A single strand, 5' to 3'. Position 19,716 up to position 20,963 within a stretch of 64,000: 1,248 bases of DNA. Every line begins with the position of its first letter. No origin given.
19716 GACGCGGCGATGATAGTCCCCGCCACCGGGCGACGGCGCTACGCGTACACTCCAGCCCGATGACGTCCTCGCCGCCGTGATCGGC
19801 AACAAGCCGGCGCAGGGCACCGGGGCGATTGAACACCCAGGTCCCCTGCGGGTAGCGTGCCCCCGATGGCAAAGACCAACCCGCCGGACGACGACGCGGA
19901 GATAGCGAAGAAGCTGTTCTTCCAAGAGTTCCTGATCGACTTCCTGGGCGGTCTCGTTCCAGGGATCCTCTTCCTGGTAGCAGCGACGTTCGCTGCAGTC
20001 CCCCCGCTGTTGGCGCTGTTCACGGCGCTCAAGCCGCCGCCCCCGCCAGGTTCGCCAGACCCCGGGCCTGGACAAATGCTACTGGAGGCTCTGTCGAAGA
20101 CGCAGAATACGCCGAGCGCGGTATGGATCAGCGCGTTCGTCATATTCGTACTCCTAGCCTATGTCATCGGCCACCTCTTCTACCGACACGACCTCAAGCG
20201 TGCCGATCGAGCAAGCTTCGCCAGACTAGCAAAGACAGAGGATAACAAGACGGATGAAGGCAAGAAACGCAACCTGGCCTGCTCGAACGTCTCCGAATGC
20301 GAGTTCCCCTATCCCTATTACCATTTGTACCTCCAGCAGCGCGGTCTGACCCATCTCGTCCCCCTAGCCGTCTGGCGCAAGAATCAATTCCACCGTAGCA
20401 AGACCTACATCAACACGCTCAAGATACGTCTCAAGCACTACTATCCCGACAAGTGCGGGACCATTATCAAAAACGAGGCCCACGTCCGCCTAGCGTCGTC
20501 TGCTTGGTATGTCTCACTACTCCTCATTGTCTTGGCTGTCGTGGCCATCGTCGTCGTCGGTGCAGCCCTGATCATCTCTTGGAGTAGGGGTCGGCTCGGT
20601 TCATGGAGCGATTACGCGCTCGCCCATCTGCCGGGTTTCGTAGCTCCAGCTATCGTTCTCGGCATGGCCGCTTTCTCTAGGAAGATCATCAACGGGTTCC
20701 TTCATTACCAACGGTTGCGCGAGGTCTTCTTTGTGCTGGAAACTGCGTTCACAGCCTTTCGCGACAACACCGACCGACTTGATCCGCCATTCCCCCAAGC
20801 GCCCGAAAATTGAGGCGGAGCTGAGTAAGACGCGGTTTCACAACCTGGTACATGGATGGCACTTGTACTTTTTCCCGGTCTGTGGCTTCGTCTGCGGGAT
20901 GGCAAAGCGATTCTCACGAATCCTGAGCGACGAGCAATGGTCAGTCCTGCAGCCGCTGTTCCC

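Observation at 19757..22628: A 2.9-kb lower-GC insertion bracketed by an exact 11-bp direct repeat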

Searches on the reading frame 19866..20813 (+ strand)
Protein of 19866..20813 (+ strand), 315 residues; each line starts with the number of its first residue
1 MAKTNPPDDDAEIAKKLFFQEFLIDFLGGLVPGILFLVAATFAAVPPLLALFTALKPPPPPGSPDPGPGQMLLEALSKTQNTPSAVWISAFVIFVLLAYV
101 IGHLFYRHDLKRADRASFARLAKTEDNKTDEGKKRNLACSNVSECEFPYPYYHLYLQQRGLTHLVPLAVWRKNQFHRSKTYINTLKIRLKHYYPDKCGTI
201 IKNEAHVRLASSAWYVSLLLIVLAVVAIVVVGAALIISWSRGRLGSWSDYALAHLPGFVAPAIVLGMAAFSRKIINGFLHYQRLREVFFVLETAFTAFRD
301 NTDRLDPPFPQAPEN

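Call 8: search_protein_families(library=pfam, proteins=[window:19866-20810:+], max_evalue=0.01)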
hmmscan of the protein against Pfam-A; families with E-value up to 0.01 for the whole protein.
window:19866-20810:+ (315 aa): 0 families

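Call 12: find_encoding_contigs(protein=window:19866-20813:+, flank=10000, max_places=10)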
Protein window:19866-20813:+ (315 aa): no gene with exactly this product is on record in the collection.

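Call 13: find_homologous_proteins(query=window:19866-20810:+, max_evalue=0.001)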
Query window:19866-20810:+ (315 aa): 103 proteins with E <= 0.001 among 8000 candidates.
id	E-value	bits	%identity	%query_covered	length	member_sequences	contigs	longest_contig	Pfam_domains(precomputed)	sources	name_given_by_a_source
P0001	2.2e-211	719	100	100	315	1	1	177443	-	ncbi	-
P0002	4.2e-96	340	51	97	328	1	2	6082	-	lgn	-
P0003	1.3e-94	335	51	99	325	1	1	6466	-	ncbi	-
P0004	2.3e-94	334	49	95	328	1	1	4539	-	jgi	jgi:hypothetical protein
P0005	4.1e-94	334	52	98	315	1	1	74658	-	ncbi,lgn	-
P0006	4.6e-92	327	54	94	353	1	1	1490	-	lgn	-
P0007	5.0e-86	307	47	99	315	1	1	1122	-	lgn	-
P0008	6.0e-78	280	46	96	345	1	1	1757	-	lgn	-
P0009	7.6e-77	277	45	99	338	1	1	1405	-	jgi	jgi:hypothetical protein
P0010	8.6e-77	277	46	94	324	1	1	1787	-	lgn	-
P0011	3.4e-76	275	47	92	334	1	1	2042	-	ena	-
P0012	4.3e-76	274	44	98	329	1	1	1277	-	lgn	-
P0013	7.5e-76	274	45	97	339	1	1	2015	-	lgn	-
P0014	9.0e-76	273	48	92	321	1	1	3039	-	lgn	-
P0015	3.0e-75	272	45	96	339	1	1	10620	-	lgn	-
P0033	2.1e-69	252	41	93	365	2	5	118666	-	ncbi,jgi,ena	-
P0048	3.2e-64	235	42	92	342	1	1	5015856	-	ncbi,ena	-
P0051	2.7e-63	232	44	93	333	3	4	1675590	-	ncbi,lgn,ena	-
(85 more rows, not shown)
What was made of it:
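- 19866..20813 (+): Intact gene for a 315-aa four-helix membrane protein of an uncharacterised, Pfam-less family. This is the clearly foreign cargo. About 100 homologues at 33-54% identity (call 13).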

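Call 14: find_encoding_contigs(protein=P0001, flank=10000, max_places=5)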
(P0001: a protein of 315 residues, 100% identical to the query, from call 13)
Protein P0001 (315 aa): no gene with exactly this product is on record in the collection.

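Call 15: find_encoding_contigs(protein=P0005, flank=8000, max_places=4)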
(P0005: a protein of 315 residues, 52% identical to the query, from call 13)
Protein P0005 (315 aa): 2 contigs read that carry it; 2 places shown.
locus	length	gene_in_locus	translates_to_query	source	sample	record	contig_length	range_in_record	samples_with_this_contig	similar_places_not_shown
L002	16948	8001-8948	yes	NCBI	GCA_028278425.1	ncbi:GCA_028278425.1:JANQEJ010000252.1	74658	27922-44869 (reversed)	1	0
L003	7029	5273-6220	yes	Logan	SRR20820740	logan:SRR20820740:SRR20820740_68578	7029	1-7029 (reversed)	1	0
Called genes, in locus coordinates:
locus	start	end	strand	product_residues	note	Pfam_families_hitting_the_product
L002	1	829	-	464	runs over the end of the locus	PF22904:NOMO1-like_2nd (faint), PF13620:CarboxypepD_reg, PF17210:SdrD_B (weak)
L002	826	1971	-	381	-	-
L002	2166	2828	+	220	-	PF07638:Sigma70_ECF, PF08281:Sigma70_r4_2, PF04545:Sigma70_r4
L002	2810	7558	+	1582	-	PF00069:Pkinase, PF07714:PK_Tyr_Ser-Thr, PF00400:WD40, PF23381:Beta-prop_IFT122_1st, PF23414:Beta-prop_EML_2, PF24105:Beta-prop_CAF1B_HIR1, PF24796:WDR55, PF24807:WD40_CDC20-Fz, +103 more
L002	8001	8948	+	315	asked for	-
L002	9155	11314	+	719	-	PF13517:FG-GAP_3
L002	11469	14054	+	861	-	-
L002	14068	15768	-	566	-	PF13517:FG-GAP_3, PF01839:FG-GAP (weak)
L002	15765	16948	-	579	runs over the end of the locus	PF01839:FG-GAP (weak), PF13517:FG-GAP_3 (weak), PF01839:FG-GAP (weak)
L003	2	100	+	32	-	?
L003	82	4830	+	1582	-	PF00069:Pkinase, PF07714:PK_Tyr_Ser-Thr, PF00400:WD40, PF23381:Beta-prop_IFT122_1st, PF23414:Beta-prop_EML_2, PF24105:Beta-prop_CAF1B_HIR1, PF24796:WDR55, PF24807:WD40_CDC20-Fz, +103 more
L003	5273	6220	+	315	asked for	-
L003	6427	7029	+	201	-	?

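Call 22: list_cluster_members(proteins=[P0001, P0003, P0048, P0051, P0033])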
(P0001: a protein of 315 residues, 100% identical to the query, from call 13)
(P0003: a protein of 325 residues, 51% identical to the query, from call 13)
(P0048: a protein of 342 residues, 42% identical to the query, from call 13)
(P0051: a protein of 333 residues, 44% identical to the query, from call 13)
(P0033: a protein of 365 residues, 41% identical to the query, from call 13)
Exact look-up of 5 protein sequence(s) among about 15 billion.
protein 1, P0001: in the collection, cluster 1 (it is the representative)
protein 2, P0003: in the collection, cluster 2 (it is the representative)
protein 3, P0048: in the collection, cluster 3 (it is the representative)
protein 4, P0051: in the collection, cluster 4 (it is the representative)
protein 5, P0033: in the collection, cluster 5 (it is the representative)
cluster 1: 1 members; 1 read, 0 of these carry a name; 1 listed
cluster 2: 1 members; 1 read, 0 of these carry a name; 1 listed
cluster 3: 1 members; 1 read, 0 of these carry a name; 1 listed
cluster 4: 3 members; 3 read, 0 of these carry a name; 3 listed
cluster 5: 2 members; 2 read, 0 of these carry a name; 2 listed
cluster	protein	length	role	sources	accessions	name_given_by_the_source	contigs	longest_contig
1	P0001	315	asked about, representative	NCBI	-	-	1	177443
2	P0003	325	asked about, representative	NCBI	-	-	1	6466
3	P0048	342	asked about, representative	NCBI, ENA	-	-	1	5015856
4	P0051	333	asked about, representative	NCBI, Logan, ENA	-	-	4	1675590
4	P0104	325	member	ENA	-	-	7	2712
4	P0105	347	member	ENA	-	-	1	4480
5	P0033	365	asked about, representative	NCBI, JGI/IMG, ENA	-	-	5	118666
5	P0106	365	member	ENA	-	-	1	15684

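Call 25: search_protein_families(library=padloc, proteins=[window:19866-20810:+], max_evalue=0.01)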
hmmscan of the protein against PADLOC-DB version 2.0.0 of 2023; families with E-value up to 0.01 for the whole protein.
window:19866-20810:+ (315 aa): 0 families

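Call 26: search_protein_families(library=ncbifam, proteins=[window:19866-20810:+], max_evalue=0.01)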
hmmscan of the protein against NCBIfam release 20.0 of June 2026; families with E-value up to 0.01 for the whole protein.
window:19866-20810:+ (315 aa): 0 families
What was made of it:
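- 19866..20813 (+): No Pfam, NCBIfam or PADLOC hit (calls 8, 25, 26).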

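Call 29: find_encoding_contigs(protein=P0048, flank=8000, max_places=2)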
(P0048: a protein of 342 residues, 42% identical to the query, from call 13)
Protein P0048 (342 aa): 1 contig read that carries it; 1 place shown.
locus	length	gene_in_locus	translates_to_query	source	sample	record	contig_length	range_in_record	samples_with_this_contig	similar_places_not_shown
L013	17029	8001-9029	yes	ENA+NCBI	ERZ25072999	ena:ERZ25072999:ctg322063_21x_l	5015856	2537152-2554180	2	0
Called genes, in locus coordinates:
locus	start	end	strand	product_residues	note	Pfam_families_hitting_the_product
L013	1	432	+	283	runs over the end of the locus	PF02195:ParB_N, PF17762:HTH_ParB, PF23552:ParB_C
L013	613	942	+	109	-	PF03899:ATP-synt_I (weak)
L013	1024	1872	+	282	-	PF00119:ATP-synt_A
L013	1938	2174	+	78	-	PF00137:ATP-synt_C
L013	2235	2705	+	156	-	PF00430:ATP-synt_B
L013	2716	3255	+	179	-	PF00213:OSCP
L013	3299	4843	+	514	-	PF02874:ATP-synt_ab_N, PF00006:ATP-synt_ab, PF00306:ATP-synt_ab_C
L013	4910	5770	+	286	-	PF00231:ATP-synt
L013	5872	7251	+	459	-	PF02874:ATP-synt_ab_N, PF00006:ATP-synt_ab, PF22919:ATP-synt_VA_C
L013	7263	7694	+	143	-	PF02823:ATP-synt_DE_N, PF00401:ATP-synt_DE (weak)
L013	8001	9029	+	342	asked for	-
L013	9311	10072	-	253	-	-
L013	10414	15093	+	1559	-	PF20148:DUF6531, PF25023:TEN_YD-shell (weak), PF05593:RHS_repeat, PF25023:TEN_YD-shell, PF05593:RHS_repeat (weak), PF05593:RHS_repeat, PF25275:Golvesin_C, PF03527:RHS, +2 more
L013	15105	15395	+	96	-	-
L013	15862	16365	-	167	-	-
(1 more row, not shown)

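Call 30: find_encoding_contigs(protein=P0051, flank=8000, max_places=3)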
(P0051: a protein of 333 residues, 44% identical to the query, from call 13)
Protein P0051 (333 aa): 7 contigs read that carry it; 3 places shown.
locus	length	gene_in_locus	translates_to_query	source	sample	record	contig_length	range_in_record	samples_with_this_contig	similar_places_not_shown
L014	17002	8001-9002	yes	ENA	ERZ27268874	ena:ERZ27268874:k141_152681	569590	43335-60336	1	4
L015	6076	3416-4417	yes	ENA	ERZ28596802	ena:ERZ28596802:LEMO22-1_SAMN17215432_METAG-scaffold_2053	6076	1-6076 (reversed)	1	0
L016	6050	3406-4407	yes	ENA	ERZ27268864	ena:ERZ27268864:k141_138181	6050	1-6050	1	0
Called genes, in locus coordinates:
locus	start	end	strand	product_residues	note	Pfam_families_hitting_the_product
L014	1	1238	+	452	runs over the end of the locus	-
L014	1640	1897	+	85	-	PF04014:MazE_antitoxin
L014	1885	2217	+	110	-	PF02452:PemK_toxin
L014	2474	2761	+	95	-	PF01909:NTP_transf_2, PF18765:Polbeta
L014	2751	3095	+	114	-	PF01934:HepT-like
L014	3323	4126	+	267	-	-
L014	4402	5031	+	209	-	PF05724:TPMT (weak), PF08242:Methyltransf_12 (faint), PF08241:Methyltransf_11, PF13649:Methyltransf_25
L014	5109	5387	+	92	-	-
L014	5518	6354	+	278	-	PF00930:DPPIV_N (faint), PF26550:Tricorn_2nd (faint), PF07676:PD40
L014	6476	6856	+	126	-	PF12680:SnoaL_2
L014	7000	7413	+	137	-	-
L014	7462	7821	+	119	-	PF07366:SnoaL, PF12680:SnoaL_2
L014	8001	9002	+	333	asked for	-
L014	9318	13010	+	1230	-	PF13385:Laminin_G_3, PF17803:Cadherin_4 (faint), PF16184:Cadherin_3, PF17963:Big_9 (weak), PF17892:Cadherin_5, PF17963:Big_9 (weak), PF18962:Por_Secre_tail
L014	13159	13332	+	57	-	-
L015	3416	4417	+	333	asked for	-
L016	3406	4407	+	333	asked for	-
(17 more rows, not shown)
